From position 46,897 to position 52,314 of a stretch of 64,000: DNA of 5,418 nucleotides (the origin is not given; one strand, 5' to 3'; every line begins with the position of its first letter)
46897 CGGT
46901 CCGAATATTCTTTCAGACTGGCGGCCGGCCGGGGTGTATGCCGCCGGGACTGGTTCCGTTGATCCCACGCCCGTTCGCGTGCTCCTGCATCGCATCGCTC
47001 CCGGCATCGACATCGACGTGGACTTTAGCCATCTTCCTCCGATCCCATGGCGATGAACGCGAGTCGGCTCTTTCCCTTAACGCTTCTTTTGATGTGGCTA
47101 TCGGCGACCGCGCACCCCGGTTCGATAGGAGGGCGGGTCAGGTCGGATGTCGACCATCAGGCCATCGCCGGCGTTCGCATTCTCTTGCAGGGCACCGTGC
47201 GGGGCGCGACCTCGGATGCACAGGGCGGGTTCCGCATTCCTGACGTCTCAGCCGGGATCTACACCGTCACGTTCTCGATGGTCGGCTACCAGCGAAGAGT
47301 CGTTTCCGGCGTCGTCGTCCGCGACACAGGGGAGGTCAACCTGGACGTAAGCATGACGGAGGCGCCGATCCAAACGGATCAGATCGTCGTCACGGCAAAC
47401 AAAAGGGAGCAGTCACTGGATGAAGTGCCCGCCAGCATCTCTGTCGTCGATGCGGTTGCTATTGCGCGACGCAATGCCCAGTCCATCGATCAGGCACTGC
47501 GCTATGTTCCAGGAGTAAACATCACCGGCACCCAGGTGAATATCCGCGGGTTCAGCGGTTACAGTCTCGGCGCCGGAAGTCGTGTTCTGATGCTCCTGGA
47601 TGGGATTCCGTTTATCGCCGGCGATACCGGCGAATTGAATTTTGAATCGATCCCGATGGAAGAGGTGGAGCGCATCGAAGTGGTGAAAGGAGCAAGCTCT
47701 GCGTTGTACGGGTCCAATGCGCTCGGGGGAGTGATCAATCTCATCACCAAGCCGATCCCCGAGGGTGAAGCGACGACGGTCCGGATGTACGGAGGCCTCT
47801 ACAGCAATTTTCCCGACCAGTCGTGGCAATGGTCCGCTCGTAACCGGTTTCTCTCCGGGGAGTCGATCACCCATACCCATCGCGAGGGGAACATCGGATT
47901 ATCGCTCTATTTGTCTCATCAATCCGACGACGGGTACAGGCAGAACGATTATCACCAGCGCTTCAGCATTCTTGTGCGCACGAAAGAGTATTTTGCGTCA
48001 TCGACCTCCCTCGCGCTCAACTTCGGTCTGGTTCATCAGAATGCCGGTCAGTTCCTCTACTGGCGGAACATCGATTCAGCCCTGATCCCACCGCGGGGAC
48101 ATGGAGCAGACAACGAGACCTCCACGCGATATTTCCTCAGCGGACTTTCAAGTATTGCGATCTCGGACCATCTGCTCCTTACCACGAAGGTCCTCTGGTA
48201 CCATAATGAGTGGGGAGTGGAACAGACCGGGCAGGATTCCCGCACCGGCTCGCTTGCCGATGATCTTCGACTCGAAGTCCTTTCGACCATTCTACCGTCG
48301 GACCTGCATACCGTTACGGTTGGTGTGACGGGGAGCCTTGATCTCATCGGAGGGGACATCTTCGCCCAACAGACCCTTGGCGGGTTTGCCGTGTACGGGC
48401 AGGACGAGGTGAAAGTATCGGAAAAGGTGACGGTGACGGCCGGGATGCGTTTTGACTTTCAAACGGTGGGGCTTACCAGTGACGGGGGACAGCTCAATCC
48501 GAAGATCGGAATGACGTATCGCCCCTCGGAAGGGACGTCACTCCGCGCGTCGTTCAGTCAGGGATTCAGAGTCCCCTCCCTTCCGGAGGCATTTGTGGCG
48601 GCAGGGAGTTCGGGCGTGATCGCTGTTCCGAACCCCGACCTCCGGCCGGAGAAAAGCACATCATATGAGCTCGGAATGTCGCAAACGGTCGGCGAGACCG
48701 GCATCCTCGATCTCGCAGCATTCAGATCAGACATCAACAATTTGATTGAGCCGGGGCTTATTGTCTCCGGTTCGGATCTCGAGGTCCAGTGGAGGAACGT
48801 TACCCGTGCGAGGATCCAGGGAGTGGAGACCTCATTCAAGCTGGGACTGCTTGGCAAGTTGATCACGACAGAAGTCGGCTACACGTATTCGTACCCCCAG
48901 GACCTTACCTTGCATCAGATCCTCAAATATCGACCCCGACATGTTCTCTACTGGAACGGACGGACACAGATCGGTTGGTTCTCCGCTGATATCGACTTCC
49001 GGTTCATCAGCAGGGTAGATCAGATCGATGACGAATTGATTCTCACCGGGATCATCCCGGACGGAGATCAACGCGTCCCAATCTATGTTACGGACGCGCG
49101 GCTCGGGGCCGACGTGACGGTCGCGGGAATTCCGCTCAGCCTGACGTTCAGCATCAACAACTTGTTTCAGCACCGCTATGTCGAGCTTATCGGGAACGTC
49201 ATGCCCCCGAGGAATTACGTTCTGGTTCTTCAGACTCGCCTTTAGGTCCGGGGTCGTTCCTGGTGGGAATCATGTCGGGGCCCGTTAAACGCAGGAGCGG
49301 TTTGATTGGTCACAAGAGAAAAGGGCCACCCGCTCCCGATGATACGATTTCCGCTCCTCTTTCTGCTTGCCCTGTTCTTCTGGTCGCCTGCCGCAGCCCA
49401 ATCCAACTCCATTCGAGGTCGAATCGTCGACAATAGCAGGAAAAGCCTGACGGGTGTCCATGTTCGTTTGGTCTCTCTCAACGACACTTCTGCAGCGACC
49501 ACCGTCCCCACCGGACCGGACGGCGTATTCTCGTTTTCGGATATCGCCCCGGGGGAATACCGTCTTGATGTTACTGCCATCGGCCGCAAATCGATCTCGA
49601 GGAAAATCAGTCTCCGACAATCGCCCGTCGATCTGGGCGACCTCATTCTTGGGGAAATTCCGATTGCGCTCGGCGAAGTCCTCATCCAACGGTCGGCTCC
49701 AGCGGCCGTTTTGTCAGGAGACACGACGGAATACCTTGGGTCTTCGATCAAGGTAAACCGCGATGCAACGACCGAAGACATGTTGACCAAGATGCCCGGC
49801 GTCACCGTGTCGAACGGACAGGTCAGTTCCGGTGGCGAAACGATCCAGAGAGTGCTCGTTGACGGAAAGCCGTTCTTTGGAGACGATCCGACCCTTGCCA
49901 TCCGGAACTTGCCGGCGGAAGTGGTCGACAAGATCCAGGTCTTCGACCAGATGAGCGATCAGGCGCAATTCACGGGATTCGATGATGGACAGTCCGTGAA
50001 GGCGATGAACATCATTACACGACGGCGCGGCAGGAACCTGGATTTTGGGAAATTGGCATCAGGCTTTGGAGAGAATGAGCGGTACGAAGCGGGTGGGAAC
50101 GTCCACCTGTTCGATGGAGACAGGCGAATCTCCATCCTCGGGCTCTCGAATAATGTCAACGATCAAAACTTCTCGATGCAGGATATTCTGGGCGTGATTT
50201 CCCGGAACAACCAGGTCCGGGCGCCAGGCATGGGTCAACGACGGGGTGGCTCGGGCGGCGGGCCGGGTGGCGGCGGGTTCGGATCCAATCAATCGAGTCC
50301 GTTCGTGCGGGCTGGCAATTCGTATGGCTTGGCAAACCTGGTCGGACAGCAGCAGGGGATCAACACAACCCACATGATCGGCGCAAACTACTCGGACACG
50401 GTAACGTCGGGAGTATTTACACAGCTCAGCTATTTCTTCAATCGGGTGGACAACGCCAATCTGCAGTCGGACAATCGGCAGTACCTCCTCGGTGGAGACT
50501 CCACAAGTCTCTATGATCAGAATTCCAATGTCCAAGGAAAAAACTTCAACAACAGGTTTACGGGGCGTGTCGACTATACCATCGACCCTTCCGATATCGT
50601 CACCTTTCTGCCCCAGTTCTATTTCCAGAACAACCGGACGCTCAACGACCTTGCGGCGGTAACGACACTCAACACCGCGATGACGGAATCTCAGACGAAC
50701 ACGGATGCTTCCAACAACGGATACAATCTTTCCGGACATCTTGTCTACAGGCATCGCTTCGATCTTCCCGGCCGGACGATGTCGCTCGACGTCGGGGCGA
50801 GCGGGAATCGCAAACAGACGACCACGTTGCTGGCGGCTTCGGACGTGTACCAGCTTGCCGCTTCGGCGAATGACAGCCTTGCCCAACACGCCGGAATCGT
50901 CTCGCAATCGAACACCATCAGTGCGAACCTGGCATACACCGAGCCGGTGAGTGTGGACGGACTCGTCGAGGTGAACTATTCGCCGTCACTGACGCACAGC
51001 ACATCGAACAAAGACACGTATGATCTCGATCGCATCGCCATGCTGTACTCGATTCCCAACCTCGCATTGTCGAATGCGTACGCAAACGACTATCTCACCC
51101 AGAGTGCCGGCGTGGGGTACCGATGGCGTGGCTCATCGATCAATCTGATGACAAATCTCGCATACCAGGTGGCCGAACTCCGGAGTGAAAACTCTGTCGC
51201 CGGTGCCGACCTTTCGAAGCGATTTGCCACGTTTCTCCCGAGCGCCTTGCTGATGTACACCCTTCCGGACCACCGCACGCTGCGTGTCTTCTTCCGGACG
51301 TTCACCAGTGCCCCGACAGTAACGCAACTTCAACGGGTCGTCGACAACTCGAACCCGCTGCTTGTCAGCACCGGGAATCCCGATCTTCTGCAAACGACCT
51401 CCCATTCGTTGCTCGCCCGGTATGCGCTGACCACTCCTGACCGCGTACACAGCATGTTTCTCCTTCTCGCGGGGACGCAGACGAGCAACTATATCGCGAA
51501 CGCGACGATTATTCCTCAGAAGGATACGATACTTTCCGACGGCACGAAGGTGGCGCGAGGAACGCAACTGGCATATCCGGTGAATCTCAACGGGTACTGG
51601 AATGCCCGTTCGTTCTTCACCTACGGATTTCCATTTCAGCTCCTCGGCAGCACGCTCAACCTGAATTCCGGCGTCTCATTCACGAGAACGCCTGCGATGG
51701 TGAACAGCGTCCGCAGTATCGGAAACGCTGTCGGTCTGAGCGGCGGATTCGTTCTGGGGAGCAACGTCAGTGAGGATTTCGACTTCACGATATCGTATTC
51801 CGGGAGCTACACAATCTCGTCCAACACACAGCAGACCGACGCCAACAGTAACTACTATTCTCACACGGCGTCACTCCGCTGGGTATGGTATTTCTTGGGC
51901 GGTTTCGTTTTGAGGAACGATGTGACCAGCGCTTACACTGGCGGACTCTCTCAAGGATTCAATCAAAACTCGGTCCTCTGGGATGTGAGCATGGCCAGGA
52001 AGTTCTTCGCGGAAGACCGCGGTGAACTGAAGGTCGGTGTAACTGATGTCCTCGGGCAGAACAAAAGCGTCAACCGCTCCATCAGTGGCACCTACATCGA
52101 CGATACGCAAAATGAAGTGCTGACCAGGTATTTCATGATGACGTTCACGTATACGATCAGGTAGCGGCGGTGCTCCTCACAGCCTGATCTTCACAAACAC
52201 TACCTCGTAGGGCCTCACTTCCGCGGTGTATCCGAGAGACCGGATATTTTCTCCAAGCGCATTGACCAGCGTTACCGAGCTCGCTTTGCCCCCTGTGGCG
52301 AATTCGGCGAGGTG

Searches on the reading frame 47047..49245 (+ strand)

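Call 72: search_protein_families(library=pfam, proteins=[window:47047-49245:+], max_evalue=0.00001)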
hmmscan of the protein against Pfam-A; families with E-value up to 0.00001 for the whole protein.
window:47047-49245:+ (732 aa): 5 families
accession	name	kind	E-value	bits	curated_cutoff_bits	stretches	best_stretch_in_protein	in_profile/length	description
PF00593.30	TonB_dep_Rec_b-barrel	-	1e-41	144.7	27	1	279-706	59-436/436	TonB dependent receptor-like, beta-barrel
PF07715.20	Plug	-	2.9e-28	98.9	23.9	1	124-229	2-107/107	TonB-dependent Receptor Plug Domain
PF13620.12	CarboxypepD_reg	-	8.5e-16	58.5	32.3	1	26-104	1-82/82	Carboxypeptidase regulatory-like domain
PF13715.12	CarbopepD_reg_2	-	1.4e-14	54.3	32.2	1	27-115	1-88/88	CarboxypepD_reg-like domain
PF25183.1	OMP_b-brl_4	-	2.7e-06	26.5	30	0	437-475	358-396/838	Outer membrane beta barrel domain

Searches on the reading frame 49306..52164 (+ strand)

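Call 72: search_protein_families(library=pfam, proteins=[window:49306-52164:+], max_evalue=0.00001)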
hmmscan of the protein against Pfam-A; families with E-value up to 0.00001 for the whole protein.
window:49306-52164:+ (952 aa): 2 families
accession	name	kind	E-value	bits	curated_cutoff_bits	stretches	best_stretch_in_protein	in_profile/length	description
PF13620.12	CarboxypepD_reg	-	3.8e-11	43.6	32.3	1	35-104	1-70/82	Carboxypeptidase regulatory-like domain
PF13715.12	CarbopepD_reg_2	-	5.6e-07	29.9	32.2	0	36-106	1-67/88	CarboxypepD_reg-like domain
